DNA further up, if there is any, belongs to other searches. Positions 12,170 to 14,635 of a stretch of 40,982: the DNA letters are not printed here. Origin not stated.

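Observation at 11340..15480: Coupled trio: metal-ligand-less Mre11/SbcD-fold protein, membrane-inserted Rad50/SMC-like ATPase, and a TPR-like protein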

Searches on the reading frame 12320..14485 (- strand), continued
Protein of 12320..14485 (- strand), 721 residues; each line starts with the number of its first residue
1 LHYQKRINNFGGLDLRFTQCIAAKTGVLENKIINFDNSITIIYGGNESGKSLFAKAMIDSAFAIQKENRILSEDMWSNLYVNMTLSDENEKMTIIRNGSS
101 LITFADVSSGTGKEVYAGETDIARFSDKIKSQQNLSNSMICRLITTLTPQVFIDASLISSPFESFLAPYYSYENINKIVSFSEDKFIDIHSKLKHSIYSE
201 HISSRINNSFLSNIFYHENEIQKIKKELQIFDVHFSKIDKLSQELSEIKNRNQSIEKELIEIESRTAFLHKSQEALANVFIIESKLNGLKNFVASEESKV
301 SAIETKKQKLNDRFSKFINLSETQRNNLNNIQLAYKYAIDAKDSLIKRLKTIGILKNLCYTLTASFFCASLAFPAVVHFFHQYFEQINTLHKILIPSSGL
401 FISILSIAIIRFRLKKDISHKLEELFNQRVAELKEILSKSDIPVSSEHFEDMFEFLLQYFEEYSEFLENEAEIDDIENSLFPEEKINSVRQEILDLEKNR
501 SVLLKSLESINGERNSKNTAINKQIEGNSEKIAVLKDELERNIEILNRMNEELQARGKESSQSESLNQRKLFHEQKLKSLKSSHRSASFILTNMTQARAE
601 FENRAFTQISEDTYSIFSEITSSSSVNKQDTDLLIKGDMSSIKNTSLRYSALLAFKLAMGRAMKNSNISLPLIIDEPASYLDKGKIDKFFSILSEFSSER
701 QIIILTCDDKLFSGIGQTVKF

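Call 25: search_protein_families(library=pfam, proteins=[L012:1459-2145:-, L012:2129-3145:-, L007:4485-7157:+, L012:225-758:-, L011:16766-18145:+, L010:13776-14585:+, L009:5764-6648:+, L027:11163-12320:+, L009:4599-5702:+, L009:2644-4575:+], max_evalue=0.00001)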
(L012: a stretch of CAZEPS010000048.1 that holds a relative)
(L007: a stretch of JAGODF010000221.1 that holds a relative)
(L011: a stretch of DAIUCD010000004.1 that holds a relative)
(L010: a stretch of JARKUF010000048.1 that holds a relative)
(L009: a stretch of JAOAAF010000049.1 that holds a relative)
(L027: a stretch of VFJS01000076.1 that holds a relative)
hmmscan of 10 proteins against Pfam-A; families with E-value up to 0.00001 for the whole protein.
L012:1459-2145:- (228 aa): 1 family
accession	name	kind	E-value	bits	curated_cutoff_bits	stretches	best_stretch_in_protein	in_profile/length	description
PF00834.25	Ribul_P_3_epim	-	4.9e-65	219.1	21.1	1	10-206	2-197/198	Ribulose-phosphate 3 epimerase family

L012:2129-3145:- (338 aa): 1 family
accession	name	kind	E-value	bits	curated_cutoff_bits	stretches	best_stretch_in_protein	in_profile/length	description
PF03793.24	PASTA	-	2.9e-24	85.2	23.2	2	49-110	1-63/64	PASTA domain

L007:4485-7157:+ (890 aa): 2 families
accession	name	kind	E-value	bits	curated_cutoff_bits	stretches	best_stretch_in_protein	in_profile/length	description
PF13860.13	FlgD_ig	-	1.9e-19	69.8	27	1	480-541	14-77/79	FlgD Ig-like domain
PF00691.25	OmpA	-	1.3e-10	41.9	27.2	1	793-878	10-97/98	OmpA family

L012:225-758:- (177 aa): 2 families
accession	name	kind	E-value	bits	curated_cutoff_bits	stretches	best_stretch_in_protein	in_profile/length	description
PF01782.24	RimM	-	1.5e-20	73.6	23.5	1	9-90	1-82/84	RimM N-terminal domain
PF24986.1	PRC_RimM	-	2.8e-07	30.5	27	1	108-174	2-69/69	RimM PRC barrel domain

L011:16766-18145:+ (460 aa): 6 families
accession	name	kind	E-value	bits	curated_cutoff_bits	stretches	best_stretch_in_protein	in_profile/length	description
PF00072.30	Response_reg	-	4e-26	91.8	30.2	1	6-115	1-109/111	Response regulator receiver domain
PF13426.13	PAS_9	-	3.8e-22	78.9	27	2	149-249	3-103/103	PAS domain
PF00989.32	PAS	-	1.1e-12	48.3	22.6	0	138-246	2-112/113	PAS fold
PF08448.16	PAS_4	-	1.7e-11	44.7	23.1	1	143-251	1-109/110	PAS fold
PF00512.31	HisKA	-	3.4e-09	37.1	26.9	1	399-459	3-62/66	His Kinase A (phospho-acceptor) domain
PF13188.13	PAS_8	-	8.1e-09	35.5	21.8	0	265-317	4-58/65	PAS domain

L010:13776-14585:+ (269 aa): 0 families

L009:5764-6648:+ (294 aa): 1 family
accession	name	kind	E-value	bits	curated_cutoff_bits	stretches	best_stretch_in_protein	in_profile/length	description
PF03544.19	TonB_C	-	8.1e-06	26.7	24.6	0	230-278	17-64/79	Gram-negative bacterial TonB protein C-terminal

L027:11163-12320:+ (385 aa): 3 families
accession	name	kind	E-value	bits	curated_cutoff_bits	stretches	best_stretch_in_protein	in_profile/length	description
PF24894.1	Hexapep_GlmU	-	3e-14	53.4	23.3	1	241-309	11-80/104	GlmU-like, C-terminal hexapeptide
PF25084.1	LbH_EIF2B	-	5.5e-12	46.1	54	1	227-300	17-92/105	EIF2B subunit epsilon LbH domain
PF00132.30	Hexapep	-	5e-07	29.6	27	0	342-365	2-31/36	Bacterial transferase hexapeptide (six repeats)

L009:4599-5702:+ (367 aa): 3 families
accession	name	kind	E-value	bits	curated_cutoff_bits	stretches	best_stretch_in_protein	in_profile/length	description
PF01556.23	DnaJ_C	-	1.1e-50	172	26.6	1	125-339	1-152/152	DnaJ C terminal domain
PF00226.36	DnaJ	-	1.1e-30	106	27.8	1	6-68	1-63/63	DnaJ domain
PF00684.25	DnaJ_CXXCXGXG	-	3e-14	53.5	32.7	1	152-212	1-65/65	DnaJ central domain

L009:2644-4575:+ (643 aa): 2 families
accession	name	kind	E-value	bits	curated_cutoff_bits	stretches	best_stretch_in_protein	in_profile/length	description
PF00012.26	HSP70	-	9e-273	906.4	20.6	1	7-600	1-598/599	Hsp70 protein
PF06723.19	MreB_Mbl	-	4.9e-18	65.5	27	1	116-373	73-316/327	MreB/Mbl protein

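Call 37: search_protein_families(library=phrogs, proteins=[window:12320-14443:-], max_evalue=0.01)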
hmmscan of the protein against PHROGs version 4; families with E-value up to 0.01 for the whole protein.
window:12320-14443:- (707 aa): 1 family
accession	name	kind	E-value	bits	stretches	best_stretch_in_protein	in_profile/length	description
phrog_77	-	DNA, RNA and nucleotide metabolism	0.0002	21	0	639-706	872-942/967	SbcC-like subunit of palindrome specific endonuclease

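Call 53: search_protein_representatives(alignment_id=A2)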
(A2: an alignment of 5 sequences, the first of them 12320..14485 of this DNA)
Query: 5 sequences, 706 profile positions. Proteins with E-value up to 0.001 (for the whole library): 624; up to 1e-10: 114; up to 1e-30: 88. The best 150 are listed.
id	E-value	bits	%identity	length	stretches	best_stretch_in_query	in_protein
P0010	0.0e+00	1200.1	-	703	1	1-706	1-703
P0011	8.2e-245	831.0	-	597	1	1-595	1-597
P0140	3.5e-135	468.6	-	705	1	2-700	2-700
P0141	7.1e-134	464.3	-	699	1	1-704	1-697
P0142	1.4e-129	450.1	-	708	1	2-700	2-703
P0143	1.7e-109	383.7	-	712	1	1-704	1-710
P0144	8.1e-101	355.0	-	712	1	1-700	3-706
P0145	3.0e-100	353.1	-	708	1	1-699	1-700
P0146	2.3e-97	343.6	-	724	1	1-704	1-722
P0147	7.4e-92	325.4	-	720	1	1-696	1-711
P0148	7.3e-90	318.8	-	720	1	1-694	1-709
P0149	1.5e-89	317.8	-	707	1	2-704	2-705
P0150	1.7e-87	310.9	-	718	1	1-693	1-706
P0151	1.2e-86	308.2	-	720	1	2-692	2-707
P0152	1.3e-86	308.1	-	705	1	1-705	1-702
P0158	6.1e-83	295.9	-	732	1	1-694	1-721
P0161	3.0e-82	293.6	-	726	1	1-695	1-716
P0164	1.1e-79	285.2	-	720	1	1-695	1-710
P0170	1.4e-76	274.9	-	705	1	1-693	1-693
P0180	6.9e-67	242.9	-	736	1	1-695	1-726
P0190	1.1e-58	215.7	-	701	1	1-704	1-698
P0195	1.8e-55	205.1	-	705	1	1-703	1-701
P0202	2.5e-51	191.4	-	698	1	1-697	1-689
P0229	7.4e-29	117.2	-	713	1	19-703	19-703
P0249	7.2e-12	61.0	-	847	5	448-703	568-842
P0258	2.9e-10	55.7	-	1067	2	522-703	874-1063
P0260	5.4e-10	54.8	-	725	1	20-695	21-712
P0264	4.1e-09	51.9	-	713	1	23-691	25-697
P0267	4.8e-09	51.7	-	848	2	405-704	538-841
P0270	1.6e-08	49.9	-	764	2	1-49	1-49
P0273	2.4e-08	49.4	-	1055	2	535-697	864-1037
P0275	3.5e-08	48.8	-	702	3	14-102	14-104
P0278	8.3e-08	47.6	-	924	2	465-702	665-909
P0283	1.9e-07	46.4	-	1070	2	549-704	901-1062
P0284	2.8e-07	45.8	-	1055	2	515-696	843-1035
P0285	2.9e-07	45.8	-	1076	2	507-696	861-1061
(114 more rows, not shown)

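Call 55: search_protein_families(library=pfam, proteins=[P0249, P0258, P0260, P0267, P0270, P0273, P0278, P0283, P0284, P0285], max_evalue=0.001)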
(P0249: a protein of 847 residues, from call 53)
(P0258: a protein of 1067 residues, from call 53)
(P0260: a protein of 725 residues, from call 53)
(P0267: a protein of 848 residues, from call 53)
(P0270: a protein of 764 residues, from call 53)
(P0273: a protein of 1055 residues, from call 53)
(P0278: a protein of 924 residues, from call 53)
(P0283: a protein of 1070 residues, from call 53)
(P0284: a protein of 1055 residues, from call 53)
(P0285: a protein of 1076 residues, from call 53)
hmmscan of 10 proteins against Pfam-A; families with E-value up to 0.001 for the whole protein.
P0249 (847 aa): 5 families
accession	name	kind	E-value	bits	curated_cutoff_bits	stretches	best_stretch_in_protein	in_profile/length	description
PF13476.12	AAA_23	-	7.7e-15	56.5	27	1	9-254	1-199/201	AAA domain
PF02463.25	SMC_N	-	3.3e-07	30.4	40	0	7-50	2-45/220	RecF/RecN/SMC N terminal domain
PF13175.12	AAA_15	-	1.7e-06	28.3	32.1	0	7-364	3-265/374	AAA ATPase domain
PF13514.12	AAA_27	-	3.7e-05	23.8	22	1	7-55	3-52/206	AAA domain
PF13555.12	AAA_29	-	0.00064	19.9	27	0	22-50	15-43/61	P-loop containing region of AAA domain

P0258 (1067 aa): 5 families
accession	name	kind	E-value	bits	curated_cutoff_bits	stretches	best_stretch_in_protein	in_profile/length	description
PF13514.12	AAA_27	-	2.8e-11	43.8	22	1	1-55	1-56/206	AAA domain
PF02463.25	SMC_N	-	1.4e-08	34.9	40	0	375-1060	135-205/220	RecF/RecN/SMC N terminal domain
PF13175.12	AAA_15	-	8.6e-07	29.3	32.1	1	1-46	1-44/374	AAA ATPase domain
PF13476.12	AAA_23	-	5.1e-06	27.7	27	1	5-287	1-192/201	AAA domain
PF13555.12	AAA_29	-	8.5e-05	22.7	27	1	4-46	2-43/61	P-loop containing region of AAA domain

P0260 (725 aa): 6 families
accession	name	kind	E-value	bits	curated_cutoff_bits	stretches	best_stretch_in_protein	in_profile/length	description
PF13514.12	AAA_27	-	2.3e-14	53.9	22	1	1-58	1-58/206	AAA domain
PF13476.12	AAA_23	-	1.6e-13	52.2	27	1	5-246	1-193/201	AAA domain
PF13175.12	AAA_15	-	1.1e-08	35.5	32.1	1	1-288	1-265/374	AAA ATPase domain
PF02463.25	SMC_N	-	1.3e-07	31.7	40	0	4-50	3-48/220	RecF/RecN/SMC N terminal domain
PF13555.12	AAA_29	-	1.2e-05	25.4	27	1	10-55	8-51/61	P-loop containing region of AAA domain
PF00005.33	ABC_tran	-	0.00047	21.2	25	0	29-49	14-34/137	ABC transporter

P0267 (848 aa): 3 families
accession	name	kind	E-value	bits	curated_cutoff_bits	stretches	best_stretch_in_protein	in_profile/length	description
PF13514.12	AAA_27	-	1.2e-06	28.7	22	1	7-54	3-51/206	AAA domain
PF13476.12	AAA_23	-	3.8e-05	24.9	27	1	13-303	5-200/201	AAA domain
PF13555.12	AAA_29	-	0.0001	22.4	27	1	23-54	16-47/61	P-loop containing region of AAA domain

P0270 (764 aa): 5 families
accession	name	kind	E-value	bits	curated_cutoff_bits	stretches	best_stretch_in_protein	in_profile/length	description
PF13476.12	AAA_23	-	1.8e-11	45.5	27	1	11-243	7-176/201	AAA domain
PF02463.25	SMC_N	-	2e-10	40.9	40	1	557-739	135-200/220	RecF/RecN/SMC N terminal domain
PF13514.12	AAA_27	-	3.5e-10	40.3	22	1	1-56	1-59/206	AAA domain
PF13175.12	AAA_15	-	1e-05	25.8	32.1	1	1-46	1-47/374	AAA ATPase domain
PF13555.12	AAA_29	-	4.6e-05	23.5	27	1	11-47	9-46/61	P-loop containing region of AAA domain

P0273 (1055 aa): 4 families
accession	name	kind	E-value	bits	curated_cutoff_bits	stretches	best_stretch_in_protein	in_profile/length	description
PF13514.12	AAA_27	-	6.7e-10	39.3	22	1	1-56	1-59/206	AAA domain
PF13476.12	AAA_23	-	2.8e-07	31.8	27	1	7-387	3-200/201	AAA domain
PF02463.25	SMC_N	-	4.9e-06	26.6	40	0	364-1041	63-206/220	RecF/RecN/SMC N terminal domain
PF13166.12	AAA_13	-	0.00044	19.5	36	1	269-473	282-470/713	AAA domain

P0278 (924 aa): 6 families
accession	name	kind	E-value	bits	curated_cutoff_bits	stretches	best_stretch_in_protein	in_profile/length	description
PF13555.12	AAA_29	-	1.6e-06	28.2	27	1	18-61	1-43/61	P-loop containing region of AAA domain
PF13166.12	AAA_13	-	1.1e-05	24.9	36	1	598-906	289-576/713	AAA domain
PF13175.12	AAA_15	-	3.7e-05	24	32.1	1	16-421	1-266/374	AAA ATPase domain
PF02463.25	SMC_N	-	5.5e-05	23.1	40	1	18-111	2-101/220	RecF/RecN/SMC N terminal domain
PF13476.12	AAA_23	-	0.00014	23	27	1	24-348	5-197/201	AAA domain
PF13514.12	AAA_27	-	0.00074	19.6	22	1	35-65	21-51/206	AAA domain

P0283 (1070 aa): 3 families
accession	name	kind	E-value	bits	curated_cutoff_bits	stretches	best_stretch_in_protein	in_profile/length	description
PF13476.12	AAA_23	-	3.2e-10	41.4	27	1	7-247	3-197/201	AAA domain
PF13514.12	AAA_27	-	1.2e-09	38.6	22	1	1-60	1-56/206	AAA domain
PF02463.25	SMC_N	-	8.1e-06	25.9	40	0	209-1055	100-201/220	RecF/RecN/SMC N terminal domain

P0284 (1055 aa): 3 families
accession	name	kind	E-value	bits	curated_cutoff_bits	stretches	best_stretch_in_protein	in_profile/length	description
PF13476.12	AAA_23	-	2.6e-14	54.8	27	1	8-255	4-201/201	AAA domain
PF13514.12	AAA_27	-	3.2e-08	33.8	22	1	7-221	7-201/206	AAA domain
PF02463.25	SMC_N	-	1.5e-07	31.5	40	1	703-1041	135-207/220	RecF/RecN/SMC N terminal domain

P0285 (1076 aa): 2 families
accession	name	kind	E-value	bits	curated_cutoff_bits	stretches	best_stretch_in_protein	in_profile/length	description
PF13514.12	AAA_27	-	2.2e-13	50.7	22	1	1-200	1-200/206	AAA domain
PF02463.25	SMC_N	-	1.3e-10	41.6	40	1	602-1069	98-209/220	RecF/RecN/SMC N terminal domain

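Call 58: list_cluster_members(proteins=[P0149, P0158, P0161, P0164, P0170, P0180, P0190, P0195, P0202, P0229])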
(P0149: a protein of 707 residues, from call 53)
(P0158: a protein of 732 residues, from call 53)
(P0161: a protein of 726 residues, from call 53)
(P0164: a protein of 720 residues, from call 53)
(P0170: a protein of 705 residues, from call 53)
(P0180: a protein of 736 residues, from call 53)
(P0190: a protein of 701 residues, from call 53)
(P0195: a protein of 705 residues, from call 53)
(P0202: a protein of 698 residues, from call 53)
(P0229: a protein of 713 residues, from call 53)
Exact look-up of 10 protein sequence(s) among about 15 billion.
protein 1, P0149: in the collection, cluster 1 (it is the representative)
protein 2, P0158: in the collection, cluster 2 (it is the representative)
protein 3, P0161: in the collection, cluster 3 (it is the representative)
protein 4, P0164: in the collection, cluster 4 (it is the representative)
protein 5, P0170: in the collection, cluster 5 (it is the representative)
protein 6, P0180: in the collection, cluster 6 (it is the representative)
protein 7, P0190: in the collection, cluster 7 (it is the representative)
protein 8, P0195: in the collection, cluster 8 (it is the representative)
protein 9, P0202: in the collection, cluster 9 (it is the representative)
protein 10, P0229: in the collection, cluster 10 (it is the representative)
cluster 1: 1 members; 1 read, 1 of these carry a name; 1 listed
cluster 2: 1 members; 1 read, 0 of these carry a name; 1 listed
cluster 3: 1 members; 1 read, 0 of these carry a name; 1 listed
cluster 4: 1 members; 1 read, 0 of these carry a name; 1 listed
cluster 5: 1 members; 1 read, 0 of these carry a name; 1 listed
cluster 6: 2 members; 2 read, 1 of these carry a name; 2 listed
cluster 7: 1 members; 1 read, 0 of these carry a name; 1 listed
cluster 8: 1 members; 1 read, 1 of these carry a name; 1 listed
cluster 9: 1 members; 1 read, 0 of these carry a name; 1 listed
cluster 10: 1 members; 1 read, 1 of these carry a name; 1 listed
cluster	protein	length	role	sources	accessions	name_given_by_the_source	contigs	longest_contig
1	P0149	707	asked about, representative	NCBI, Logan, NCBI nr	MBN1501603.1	MAG: hypothetical protein JW982_15705 [Spirochaetes bacterium] | hypothetical protein [Spirochaetota bacterium]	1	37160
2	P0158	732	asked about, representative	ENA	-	-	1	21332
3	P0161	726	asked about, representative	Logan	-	-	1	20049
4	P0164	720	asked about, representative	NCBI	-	-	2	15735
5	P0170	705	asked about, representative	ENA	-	-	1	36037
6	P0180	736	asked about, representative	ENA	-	-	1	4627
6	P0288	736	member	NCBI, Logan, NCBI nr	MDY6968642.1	MAG: hypothetical protein SVR08_08320 [Spirochaetota bacterium] | hypothetical protein [Spirochaetota bacterium]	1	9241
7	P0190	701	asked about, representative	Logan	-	-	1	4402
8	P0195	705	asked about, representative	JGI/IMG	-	DNA repair exonuclease SbcCD ATPase subunit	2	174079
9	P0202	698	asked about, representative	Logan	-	-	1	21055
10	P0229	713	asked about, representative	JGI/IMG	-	hypothetical protein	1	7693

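Call 59: list_cluster_members(proteins=[P0249, P0258, P0260, P0264, P0270, P0273, P0275, P0283, P0284, P0285])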
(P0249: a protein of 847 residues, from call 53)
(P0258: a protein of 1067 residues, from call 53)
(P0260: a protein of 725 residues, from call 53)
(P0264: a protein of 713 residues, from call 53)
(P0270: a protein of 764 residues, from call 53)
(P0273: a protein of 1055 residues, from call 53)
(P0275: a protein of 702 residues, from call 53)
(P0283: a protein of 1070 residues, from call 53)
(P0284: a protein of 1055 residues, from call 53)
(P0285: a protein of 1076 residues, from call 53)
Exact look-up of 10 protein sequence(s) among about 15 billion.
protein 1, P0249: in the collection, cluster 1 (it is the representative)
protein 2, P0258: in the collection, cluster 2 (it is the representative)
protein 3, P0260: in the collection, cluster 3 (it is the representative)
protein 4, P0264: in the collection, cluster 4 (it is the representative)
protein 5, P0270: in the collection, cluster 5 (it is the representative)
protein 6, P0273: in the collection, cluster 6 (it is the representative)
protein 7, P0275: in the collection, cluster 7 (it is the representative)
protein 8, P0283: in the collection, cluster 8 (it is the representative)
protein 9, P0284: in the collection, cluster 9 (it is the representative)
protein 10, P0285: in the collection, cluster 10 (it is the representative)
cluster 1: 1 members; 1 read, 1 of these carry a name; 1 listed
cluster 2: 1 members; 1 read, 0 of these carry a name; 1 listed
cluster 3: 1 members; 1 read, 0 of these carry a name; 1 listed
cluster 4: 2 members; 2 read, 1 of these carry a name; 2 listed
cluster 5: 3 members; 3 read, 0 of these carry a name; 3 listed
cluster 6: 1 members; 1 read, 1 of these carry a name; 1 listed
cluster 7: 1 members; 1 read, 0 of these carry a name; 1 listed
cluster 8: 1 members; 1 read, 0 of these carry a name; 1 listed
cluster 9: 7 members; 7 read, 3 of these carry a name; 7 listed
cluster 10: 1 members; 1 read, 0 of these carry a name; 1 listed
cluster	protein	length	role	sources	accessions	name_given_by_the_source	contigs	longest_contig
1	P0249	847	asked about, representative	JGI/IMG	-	DNA repair exonuclease SbcCD ATPase subunit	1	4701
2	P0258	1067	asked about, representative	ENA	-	-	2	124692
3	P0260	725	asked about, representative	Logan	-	-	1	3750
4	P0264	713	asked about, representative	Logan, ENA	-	-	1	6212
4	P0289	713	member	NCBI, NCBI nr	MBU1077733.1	MAG: AAA family ATPase [Spirochaetes bacterium] | AAA family ATPase [Spirochaetota bacterium]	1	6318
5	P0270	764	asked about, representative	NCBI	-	-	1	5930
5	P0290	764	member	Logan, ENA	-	-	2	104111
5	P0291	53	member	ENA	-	-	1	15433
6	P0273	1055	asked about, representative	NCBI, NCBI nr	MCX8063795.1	MAG: AAA family ATPase [Candidatus Hydrogenedentes bacterium] | AAA family ATPase [Candidatus Hydrogenedentota bacterium]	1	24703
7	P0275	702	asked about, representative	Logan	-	-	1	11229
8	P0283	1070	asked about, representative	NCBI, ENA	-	-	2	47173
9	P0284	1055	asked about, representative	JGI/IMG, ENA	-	-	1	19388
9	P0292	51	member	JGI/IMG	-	hypothetical protein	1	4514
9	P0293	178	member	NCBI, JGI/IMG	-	uncharacterized protein YhaN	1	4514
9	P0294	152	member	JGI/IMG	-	uncharacterized protein YhaN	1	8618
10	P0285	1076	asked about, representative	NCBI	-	-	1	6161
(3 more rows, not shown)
